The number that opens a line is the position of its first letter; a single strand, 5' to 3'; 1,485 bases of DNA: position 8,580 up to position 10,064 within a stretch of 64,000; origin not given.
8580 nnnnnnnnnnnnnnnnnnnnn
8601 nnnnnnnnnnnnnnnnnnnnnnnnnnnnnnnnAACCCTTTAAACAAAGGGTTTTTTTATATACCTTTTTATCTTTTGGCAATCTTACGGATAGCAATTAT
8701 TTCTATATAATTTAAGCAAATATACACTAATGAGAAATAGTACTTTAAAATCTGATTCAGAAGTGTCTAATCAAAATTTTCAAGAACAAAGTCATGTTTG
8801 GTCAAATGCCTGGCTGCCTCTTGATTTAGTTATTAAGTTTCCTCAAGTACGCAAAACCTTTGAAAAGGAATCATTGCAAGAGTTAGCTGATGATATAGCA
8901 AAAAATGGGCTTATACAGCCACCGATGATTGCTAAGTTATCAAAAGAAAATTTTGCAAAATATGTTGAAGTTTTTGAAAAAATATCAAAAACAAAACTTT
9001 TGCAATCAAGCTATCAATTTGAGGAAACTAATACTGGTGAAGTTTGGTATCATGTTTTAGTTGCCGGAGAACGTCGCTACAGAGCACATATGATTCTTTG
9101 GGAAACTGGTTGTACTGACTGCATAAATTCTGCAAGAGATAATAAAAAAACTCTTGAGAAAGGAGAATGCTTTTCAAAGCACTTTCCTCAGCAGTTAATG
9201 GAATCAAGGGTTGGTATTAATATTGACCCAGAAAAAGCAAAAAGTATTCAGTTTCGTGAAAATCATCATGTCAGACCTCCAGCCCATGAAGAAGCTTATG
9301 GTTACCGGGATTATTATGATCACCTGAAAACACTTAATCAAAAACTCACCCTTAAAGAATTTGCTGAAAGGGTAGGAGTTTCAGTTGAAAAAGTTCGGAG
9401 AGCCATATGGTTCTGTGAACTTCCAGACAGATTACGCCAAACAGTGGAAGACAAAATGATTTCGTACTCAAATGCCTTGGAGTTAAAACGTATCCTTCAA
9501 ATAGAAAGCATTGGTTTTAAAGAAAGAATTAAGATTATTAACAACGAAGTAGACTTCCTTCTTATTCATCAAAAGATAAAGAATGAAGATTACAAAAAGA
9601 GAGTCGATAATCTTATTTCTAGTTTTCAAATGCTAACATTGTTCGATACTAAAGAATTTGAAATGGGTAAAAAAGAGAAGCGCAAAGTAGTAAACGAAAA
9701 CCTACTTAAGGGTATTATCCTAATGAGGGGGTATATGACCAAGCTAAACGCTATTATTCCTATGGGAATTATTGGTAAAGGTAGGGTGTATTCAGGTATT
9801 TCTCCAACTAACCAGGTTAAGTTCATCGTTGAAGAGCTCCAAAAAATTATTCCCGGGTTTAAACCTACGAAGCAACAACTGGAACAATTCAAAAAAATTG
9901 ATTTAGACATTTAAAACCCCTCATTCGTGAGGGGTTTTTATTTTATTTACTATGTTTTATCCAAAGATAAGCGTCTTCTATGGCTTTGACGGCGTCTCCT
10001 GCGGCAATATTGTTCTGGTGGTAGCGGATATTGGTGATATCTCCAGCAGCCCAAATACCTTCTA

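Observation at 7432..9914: Orphan ParB/Srx-like protein with a Cys-rich insert, paired with an unknown 380-aa protein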

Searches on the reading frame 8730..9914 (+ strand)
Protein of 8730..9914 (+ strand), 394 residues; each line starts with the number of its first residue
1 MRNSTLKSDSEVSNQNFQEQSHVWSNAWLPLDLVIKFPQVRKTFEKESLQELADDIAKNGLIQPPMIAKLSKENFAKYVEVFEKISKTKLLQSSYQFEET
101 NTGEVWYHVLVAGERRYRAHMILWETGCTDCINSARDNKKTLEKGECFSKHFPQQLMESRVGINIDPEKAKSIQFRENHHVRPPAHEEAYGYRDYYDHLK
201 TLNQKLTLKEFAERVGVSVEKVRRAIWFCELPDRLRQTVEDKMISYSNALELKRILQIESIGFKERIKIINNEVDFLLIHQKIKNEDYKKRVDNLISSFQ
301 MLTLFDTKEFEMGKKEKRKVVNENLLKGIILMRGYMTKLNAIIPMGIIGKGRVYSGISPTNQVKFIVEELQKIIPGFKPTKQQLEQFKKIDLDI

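Call 3: search_protein_families(library=pfam, proteins=[window:8730-9914:+], max_evalue=1)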
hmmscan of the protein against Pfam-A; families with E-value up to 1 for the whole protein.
window:8730-9914:+ (394 aa): 4 families
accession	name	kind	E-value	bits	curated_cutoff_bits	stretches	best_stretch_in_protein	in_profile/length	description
PF02195.25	ParB_N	-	1.4e-07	31.9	26.3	1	39-73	17-51/95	ParB N-terminal domain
PF17762.8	HTH_ParB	-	0.00077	20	22.6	1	187-255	7-70/102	ParB HTH domain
PF04545.22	Sigma70_r4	-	0.0046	16.9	24.1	1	203-224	18-39/50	Sigma-70, region 4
PF21531.3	Rv2175c_wHTH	-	0.045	14.2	27.1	1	199-226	9-36/57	DNA-binding protein Rv2175c, wHTH domain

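Call 4: search_protein_families(library=ncbifam, proteins=[window:8730-9914:+], max_evalue=1)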
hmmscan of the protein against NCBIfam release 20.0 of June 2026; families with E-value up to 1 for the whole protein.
window:8730-9914:+ (394 aa): 5 families
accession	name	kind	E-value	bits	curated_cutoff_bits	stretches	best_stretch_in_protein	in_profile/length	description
TIGR04285.1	nucleoid_noc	exception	2.3e-09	37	315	1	39-74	16-50/255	nucleoid occlusion protein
TIGR00180.1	parB_part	domain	2.3e-07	30.8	58.45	1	39-71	19-51/186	ParB/RepB/Spo0J family partition protein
TIGR02044.1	CueR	equivalog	0.00024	21.2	147.4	1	170-257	14-97/127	Cu(I)-responsive transcriptional regulator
TIGR03734.1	PRTRC_parB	hypoth_equivalog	0.011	14.4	278.6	1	41-122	9-59/555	PRTRC system ParB family protein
NF007590.0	PRK10227.1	equivalog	0.018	15.1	244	1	170-244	14-85/135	Cu(I)-responsive transcriptional regulator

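Call 5: search_protein_families(library=phrogs, proteins=[window:8730-9914:+], max_evalue=1)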
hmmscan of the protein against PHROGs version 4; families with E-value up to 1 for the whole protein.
window:8730-9914:+ (394 aa): 12 families
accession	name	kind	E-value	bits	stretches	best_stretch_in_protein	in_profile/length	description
phrog_4715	-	DNA, RNA and nucleotide metabolism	8.4e-14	51.9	1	30-275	151-355/630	ParB-like partition protein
phrog_3264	-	DNA, RNA and nucleotide metabolism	7.7e-07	30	1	19-72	42-95/337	ParB-like partition protein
phrog_18726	-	unknown function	4.4e-05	23.4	1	37-142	14-102/572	-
phrog_1033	-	DNA, RNA and nucleotide metabolism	0.0024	18.7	1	203-252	150-199/334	ParB-like partition protein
phrog_24997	-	unknown function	0.0099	16.8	0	9-37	147-175/186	-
phrog_6218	-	DNA, RNA and nucleotide metabolism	0.013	15.6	1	207-252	120-165/506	ParB-like partition protein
phrog_575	-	integration and excision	0.017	16.2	1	206-226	14-34/71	Cox-like excisionase and repressor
phrog_4779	-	transcription regulation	0.058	14.9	1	204-256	14-66/98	transcriptional regulator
phrog_12047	-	DNA, RNA and nucleotide metabolism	0.09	13.3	1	39-67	13-39/301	ParB-like partition nuclease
phrog_15709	-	unknown function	0.1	13.3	0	55-76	34-55/59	-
phrog_22046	-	unknown function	0.11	13.5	1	264-290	80-104/109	-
phrog_7545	-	DNA, RNA and nucleotide metabolism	0.17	13.1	0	202-240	15-53/160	HNH endonuclease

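Call 6: search_protein_families(library=padloc, proteins=[window:8730-9914:+], max_evalue=1)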
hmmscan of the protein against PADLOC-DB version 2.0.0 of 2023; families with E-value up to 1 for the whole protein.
window:8730-9914:+ (394 aa): 1 family
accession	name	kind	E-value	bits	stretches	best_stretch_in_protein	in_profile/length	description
PDLC04133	mad1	-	0.0012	17.1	1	204-226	4-26/60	mads_1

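Call 10: find_homologous_proteins(query=window:8730-9914:+)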
Query window:8730-9914:+ (394 aa): 22 proteins with E <= 0.001 among 2981 candidates.
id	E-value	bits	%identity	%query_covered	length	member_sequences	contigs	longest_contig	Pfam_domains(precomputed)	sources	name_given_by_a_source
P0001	1.0e-260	882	100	100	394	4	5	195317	PF02195.27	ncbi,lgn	-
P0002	2.1e-137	476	58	94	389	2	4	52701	PF02195.27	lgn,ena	-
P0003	8.9e-129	448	51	99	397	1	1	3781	PF02195.27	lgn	-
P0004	2.8e-121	423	51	96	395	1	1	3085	PF02195.27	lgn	-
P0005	5.7e-106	373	47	90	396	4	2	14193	PF02195.27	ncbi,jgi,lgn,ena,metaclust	metaclust:\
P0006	1.8e-103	365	46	90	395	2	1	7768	PF02195.27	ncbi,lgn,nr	ncbi:MAG TPA: hypothetical protein PLQ20_01985 [Candidatus Paceibacterota bacterium]|nr:hypothetical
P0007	1.1e-102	362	46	91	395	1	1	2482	PF02195.27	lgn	-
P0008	4.7e-99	350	45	91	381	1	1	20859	PF02195.27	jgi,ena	-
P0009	1.8e-96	342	47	91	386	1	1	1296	PF17762.9,PF02195.27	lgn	-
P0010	1.2e-95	339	45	94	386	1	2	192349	PF02195.27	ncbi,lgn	ncbi:MAG: hypothetical protein ABIO57_02610 [Candidatus Paceibacterota bacterium]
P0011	1.0e-92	329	46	90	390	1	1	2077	PF02195.27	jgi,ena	-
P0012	2.8e-88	315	42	93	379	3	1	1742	PF02195.27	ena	-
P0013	2.8e-83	298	41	94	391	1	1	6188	PF17762.9,PF02195.27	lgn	-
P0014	3.3e-75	272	39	94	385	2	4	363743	PF02195.27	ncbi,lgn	ncbi:MAG TPA: hypothetical protein VGE18_01855 [Candidatus Paceibacterota bacterium]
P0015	4.5e-71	258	38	94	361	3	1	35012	PF02195.27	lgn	-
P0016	6.4e-68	248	37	93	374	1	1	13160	PF02195.27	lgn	-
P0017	2.1e-63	233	34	93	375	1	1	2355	PF02195.27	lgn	-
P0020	6.4e-5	40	26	63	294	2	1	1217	PF17762.9,PF02195.27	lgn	-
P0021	1.0e-4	40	35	36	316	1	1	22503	PF17762.9,PF02195.27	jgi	-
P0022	5.5e-4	37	26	63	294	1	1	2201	PF17762.9,PF02195.27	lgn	-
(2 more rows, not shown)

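Call 13: find_encoding_contigs(protein=P0001, flank=10000, max_places=4)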
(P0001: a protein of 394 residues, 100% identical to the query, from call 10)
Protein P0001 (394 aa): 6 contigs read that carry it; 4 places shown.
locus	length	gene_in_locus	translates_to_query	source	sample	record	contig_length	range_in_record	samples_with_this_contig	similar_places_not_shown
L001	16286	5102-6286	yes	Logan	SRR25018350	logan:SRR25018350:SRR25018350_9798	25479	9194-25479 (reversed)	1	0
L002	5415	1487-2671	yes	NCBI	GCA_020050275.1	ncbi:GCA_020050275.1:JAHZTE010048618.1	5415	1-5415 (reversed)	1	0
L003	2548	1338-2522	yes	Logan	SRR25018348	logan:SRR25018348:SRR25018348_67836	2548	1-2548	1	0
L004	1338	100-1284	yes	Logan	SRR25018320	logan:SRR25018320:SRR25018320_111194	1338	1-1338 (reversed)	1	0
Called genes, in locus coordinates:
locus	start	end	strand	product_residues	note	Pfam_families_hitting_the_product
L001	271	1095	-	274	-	-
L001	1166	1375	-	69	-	-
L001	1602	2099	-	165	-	-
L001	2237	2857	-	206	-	-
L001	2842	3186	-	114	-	PF01638:HxlR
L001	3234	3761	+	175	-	PF04264:YceI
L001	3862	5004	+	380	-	-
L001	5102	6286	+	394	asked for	PF02195:ParB_N (faint)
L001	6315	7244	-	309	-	PF00890:FAD_binding_2 (weak), PF01134:GIDA (weak), PF01266:DAO (faint), PF03486:HI0933_like (faint), PF07992:Pyr_redox_2, PF12831:FAD_oxidored (weak), PF13738:Pyr_redox_3, PF00070:Pyr_redox, +1 more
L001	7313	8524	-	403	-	PF00091:Tubulin, PF12327:FtsZ_C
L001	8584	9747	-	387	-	PF06723:MreB_Mbl (faint), PF02491:SHS2_FTSA, PF14450:FtsA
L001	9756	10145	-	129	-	PF02130:YbeY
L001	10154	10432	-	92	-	-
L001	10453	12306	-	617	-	-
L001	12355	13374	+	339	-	PF00022:Actin, PF06723:MreB_Mbl, PF00012:HSP70, PF08841:DDR (weak), PF14450:FtsA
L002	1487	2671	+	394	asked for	PF02195:ParB_N (faint)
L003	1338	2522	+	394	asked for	PF02195:ParB_N (faint)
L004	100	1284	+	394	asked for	PF02195:ParB_N (faint)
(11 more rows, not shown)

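Call 14: find_encoding_contigs(protein=P0010, flank=10000, max_places=3)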
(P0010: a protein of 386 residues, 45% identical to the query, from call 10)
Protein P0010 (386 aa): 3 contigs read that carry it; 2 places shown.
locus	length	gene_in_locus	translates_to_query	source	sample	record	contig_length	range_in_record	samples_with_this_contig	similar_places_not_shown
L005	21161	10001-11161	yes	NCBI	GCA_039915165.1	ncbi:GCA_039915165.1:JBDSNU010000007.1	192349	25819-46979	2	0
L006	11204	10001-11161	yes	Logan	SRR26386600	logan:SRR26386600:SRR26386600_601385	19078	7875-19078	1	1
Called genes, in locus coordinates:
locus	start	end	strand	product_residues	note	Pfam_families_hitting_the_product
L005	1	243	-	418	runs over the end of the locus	PF02687:FtsX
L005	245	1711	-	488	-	PF00364:Biotin_lipoyl (faint), PF25984:BSH_YknX (weak), PF25989:YknX_C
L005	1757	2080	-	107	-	PF01638:HxlR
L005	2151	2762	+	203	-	PF00881:Nitroreductase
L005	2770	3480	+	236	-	PF00106:adh_short, PF08659:KR, PF23441:SDR (weak), PF13561:adh_short_C2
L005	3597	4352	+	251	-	PF11738:DUF3298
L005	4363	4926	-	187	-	PF07638:Sigma70_ECF (weak), PF04542:Sigma70_r2 (weak), PF08281:Sigma70_r4_2, PF04545:Sigma70_r4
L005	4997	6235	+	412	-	PF13742:tRNA_anti_2, PF02601:Exonuc_VII_L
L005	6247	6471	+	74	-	-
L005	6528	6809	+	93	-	-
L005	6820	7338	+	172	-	-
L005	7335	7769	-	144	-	-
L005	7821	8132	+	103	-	PF09851:SHOCT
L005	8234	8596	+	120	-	-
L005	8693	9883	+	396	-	PF23802:DUF7178 (weak)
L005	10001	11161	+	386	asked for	PF02195:ParB_N (faint)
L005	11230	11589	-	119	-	-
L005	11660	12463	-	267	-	PF04228:Zn_peptidase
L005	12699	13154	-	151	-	-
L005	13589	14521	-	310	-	PF00188:CAP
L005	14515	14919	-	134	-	-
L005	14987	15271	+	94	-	PF01016:Ribosomal_L27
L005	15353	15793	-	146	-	PF01281:Ribosomal_L9_N, PF03948:Ribosomal_L9_C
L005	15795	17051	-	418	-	PF00595:PDZ, PF13180:PDZ_2, PF17820:PDZ_6, PF03572:Peptidase_S41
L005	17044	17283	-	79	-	-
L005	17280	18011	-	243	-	PF00590:TP_methylase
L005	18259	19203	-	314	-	PF03462:PCRF, PF00472:RF-1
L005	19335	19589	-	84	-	PF01197:Ribosomal_L31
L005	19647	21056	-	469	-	PF13406:SLT_2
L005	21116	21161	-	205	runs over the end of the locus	PF01386:Ribosomal_L25p, PF14693:Ribosomal_TL5_C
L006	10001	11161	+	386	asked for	PF02195:ParB_N (faint)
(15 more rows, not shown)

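Call 15: find_encoding_contigs(protein=P0014, flank=10000, max_places=3)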
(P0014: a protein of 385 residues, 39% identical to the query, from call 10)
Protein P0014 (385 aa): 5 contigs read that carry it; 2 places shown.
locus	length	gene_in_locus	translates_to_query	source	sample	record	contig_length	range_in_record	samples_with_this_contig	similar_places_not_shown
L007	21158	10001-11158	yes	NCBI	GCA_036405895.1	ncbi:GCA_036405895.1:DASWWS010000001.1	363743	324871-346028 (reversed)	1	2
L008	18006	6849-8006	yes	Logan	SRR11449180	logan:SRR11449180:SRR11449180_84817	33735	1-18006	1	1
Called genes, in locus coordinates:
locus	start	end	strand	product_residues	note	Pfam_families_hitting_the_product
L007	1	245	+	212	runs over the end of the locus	PF00625:Guanylate_kin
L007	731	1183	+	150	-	-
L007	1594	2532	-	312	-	PF16289:PIN_12 (weak), PF18476:PIN_8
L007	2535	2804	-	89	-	-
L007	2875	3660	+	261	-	-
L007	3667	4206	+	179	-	PF00583:Acetyltransf_1 (weak), PF13508:Acetyltransf_7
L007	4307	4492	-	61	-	-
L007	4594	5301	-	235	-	-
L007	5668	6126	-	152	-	-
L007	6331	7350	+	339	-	PF20668:DUF6815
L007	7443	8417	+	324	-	PF03734:YkuD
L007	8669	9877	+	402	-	PF23802:DUF7178 (weak)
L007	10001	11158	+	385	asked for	PF02195:ParB_N (faint)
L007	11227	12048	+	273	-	PF00763:THF_DHG_CYH, PF02882:THF_DHG_CYH_C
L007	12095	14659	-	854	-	PF00690:Cation_ATPase_N, PF00122:E1-E2_ATPase, PF00702:Hydrolase, PF13246:Cation_ATPase (faint), PF08282:Hydrolase_3 (weak), PF00689:Cation_ATPase_C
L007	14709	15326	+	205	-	PF00657:Lipase_GDSL, PF14606:Lipase_GDSL_3 (faint), PF13472:Lipase_GDSL_2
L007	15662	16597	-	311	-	PF00890:FAD_binding_2 (weak), PF01134:GIDA (faint), PF03486:HI0933_like (faint), PF07992:Pyr_redox_2, PF12831:FAD_oxidored (weak), PF13738:Pyr_redox_3, PF00070:Pyr_redox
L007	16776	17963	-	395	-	PF00091:Tubulin, PF12327:FtsZ_C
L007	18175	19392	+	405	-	-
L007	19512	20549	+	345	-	-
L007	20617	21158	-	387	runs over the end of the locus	PF11104:PilM_2 (faint), PF02491:SHS2_FTSA, PF14450:FtsA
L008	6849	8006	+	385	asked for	PF02195:ParB_N (faint)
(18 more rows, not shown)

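Call 25: find_encoding_contigs(protein=P0002, flank=8000, max_places=2)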
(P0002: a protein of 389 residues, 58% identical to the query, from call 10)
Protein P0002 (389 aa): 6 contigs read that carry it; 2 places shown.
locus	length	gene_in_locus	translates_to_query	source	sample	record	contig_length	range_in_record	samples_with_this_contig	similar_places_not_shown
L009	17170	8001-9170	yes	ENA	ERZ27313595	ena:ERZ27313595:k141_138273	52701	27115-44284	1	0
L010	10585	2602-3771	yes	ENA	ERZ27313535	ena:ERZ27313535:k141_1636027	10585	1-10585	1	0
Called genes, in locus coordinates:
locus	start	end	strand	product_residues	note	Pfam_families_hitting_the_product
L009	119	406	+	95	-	-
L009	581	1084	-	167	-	PF00011:HSP20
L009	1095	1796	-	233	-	PF13367:PrsW-protease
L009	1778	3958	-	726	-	PF00133:tRNA-synt_1, PF09334:tRNA-synt_1g, PF00133:tRNA-synt_1, PF08264:Anticodon_1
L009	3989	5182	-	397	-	PF00814:TsaD, PF22521:HypF_C_2 (weak)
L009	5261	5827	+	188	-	PF00625:Guanylate_kin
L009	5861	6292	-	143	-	-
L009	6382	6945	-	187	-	-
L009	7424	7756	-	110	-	-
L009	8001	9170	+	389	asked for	PF02195:ParB_N (weak)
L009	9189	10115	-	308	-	PF00890:FAD_binding_2 (faint), PF01134:GIDA (faint), PF01266:DAO (faint), PF03486:HI0933_like (faint), PF07992:Pyr_redox_2, PF12831:FAD_oxidored (weak), PF13738:Pyr_redox_3, PF00070:Pyr_redox, +1 more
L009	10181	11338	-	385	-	PF00091:Tubulin, PF12327:FtsZ_C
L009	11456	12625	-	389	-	PF02491:SHS2_FTSA, PF14450:FtsA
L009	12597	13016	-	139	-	PF02130:YbeY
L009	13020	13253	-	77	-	-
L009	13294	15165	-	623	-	PF17764:PriA_3primeBD (weak)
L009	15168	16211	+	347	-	PF00022:Actin, PF06723:MreB_Mbl, PF00012:HSP70, PF14450:FtsA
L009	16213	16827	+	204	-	PF13177:DNA_pol3_delta2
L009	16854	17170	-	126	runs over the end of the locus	-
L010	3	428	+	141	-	?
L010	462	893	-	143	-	-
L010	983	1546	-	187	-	-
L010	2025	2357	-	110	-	-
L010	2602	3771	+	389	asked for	PF02195:ParB_N (weak)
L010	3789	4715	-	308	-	PF00890:FAD_binding_2 (faint), PF01134:GIDA (faint), PF01266:DAO (faint), PF03486:HI0933_like (faint), PF07992:Pyr_redox_2, PF12831:FAD_oxidored (weak), PF13738:Pyr_redox_3, PF00070:Pyr_redox, +1 more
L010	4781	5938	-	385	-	PF00091:Tubulin, PF12327:FtsZ_C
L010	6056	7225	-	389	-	PF02491:SHS2_FTSA, PF14450:FtsA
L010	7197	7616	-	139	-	PF02130:YbeY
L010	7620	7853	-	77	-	-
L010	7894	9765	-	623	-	PF17764:PriA_3primeBD (weak)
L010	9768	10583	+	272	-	?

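Call 26: find_encoding_contigs(protein=P0015, flank=8000, max_places=2)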
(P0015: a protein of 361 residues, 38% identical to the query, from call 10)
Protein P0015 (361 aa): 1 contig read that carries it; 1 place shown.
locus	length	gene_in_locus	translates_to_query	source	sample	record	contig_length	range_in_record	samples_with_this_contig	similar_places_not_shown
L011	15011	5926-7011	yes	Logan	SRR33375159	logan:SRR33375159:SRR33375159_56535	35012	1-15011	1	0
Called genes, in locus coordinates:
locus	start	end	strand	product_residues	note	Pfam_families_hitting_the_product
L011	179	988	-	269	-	-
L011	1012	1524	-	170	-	-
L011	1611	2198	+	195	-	-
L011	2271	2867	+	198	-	PF01928:CYTH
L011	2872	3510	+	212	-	PF13521:AAA_28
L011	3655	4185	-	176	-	-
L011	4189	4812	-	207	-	PF04832:SOUL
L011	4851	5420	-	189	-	PF09990:DUF2231 (faint)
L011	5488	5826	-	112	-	-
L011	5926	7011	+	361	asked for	PF02195:ParB_N (faint)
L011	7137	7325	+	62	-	-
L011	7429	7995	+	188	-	PF00717:Peptidase_S24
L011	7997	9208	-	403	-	PF02812:ELFV_dehydrog_N, PF00208:ELFV_dehydrog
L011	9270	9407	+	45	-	-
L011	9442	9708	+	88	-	-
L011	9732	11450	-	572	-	PF03717:PBP_dimer, PF00905:Transpeptidase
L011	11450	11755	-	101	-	-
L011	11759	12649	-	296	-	PF01795:Methyltransf_5, PF13847:Methyltransf_31 (faint), PF13649:Methyltransf_25 (weak)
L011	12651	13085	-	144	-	PF02381:MraZ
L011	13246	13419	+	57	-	-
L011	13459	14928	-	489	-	PF01336:tRNA_anti-codon, PF00152:tRNA-synt_2, PF01409:tRNA-synt_2d (faint)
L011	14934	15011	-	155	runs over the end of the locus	PF03449:GreA_GreB_N, PF01272:GreA_GreB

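Call 27: find_encoding_contigs(protein=P0016, flank=8000, max_places=2)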
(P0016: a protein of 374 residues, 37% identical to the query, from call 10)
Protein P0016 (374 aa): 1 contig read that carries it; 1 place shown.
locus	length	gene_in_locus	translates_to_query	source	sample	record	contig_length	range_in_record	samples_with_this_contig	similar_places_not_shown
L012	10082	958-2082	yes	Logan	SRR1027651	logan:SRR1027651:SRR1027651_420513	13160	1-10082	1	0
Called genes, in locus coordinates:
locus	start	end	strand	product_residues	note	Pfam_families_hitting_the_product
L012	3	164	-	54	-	?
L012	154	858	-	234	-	PF00075:RNase_H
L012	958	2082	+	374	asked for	PF02195:ParB_N (faint)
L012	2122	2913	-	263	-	PF04402:SIMPL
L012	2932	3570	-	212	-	-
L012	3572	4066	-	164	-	PF00254:FKBP_C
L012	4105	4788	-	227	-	PF13462:Thioredoxin_4, PF01323:DSBA (weak)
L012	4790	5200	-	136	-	PF00856:SET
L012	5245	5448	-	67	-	-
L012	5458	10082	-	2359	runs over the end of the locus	PF17957:Big_7 (weak), PF00041:fn3, PF13229:Beta_helix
